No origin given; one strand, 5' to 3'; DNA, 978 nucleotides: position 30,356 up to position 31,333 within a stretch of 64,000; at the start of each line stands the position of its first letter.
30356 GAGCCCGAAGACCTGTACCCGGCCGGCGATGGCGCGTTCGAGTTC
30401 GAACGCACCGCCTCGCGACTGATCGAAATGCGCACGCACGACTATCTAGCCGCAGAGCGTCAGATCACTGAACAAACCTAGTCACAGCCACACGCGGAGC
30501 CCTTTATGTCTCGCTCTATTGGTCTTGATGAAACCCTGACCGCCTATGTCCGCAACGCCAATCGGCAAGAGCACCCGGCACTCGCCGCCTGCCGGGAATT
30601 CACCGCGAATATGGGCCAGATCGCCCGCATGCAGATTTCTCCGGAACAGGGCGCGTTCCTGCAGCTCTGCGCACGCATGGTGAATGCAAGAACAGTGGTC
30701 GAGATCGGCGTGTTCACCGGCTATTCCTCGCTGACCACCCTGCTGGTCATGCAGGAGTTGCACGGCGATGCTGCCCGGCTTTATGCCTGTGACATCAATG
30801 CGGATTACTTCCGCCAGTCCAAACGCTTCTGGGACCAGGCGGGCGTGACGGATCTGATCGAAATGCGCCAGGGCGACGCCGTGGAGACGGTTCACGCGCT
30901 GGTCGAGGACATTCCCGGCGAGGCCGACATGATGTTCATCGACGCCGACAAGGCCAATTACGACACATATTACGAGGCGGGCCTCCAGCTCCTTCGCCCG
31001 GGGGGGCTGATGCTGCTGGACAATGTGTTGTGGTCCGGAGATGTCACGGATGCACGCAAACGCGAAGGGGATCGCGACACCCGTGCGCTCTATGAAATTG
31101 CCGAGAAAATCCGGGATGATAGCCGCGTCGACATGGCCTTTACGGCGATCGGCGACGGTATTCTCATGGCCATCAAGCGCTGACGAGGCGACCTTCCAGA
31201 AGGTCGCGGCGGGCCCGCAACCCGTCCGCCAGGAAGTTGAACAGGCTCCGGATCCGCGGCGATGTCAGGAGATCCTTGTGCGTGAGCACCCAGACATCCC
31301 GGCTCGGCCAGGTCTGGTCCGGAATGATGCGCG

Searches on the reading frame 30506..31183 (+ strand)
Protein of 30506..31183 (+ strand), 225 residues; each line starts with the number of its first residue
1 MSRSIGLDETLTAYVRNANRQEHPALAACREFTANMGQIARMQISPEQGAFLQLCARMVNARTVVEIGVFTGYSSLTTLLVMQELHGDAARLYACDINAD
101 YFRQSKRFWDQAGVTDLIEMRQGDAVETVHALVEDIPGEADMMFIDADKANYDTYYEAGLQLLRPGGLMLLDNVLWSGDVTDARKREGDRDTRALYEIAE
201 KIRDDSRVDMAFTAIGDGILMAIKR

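Call 27: find_encoding_contigs(protein=window:30506-31183:+, flank=10000, max_places=1)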
Protein window:30506-31183:+ (225 aa): 14 contigs read that carry it; 1 place shown.
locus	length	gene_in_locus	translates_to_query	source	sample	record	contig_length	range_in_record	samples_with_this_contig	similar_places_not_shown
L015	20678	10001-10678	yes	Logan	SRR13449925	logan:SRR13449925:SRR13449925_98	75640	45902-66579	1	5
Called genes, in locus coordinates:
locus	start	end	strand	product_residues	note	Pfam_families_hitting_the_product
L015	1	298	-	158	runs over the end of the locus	-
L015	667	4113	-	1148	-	PF00089:Trypsin (faint), PF03797:Autotransporter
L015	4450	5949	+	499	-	PF00171:Aldedh, PF05893:LuxC (weak)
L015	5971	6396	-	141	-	-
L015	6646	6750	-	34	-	-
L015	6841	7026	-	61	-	-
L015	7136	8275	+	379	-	PF00465:Fe-ADH, PF13685:Fe-ADH_2, PF25137:ADH_Fe_C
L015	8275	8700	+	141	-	PF13279:4HBT_2, PF03061:4HBT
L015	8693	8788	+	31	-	-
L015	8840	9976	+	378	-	PF03969:AFG1_ATPase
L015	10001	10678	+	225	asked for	PF01596:Methyltransf_3, PF13578:Methyltransf_24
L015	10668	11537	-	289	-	PF00126:HTH_1, PF03466:LysR_substrate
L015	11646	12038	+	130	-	PF01124:MAPEG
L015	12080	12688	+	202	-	-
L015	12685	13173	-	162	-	PF11695:DUF3291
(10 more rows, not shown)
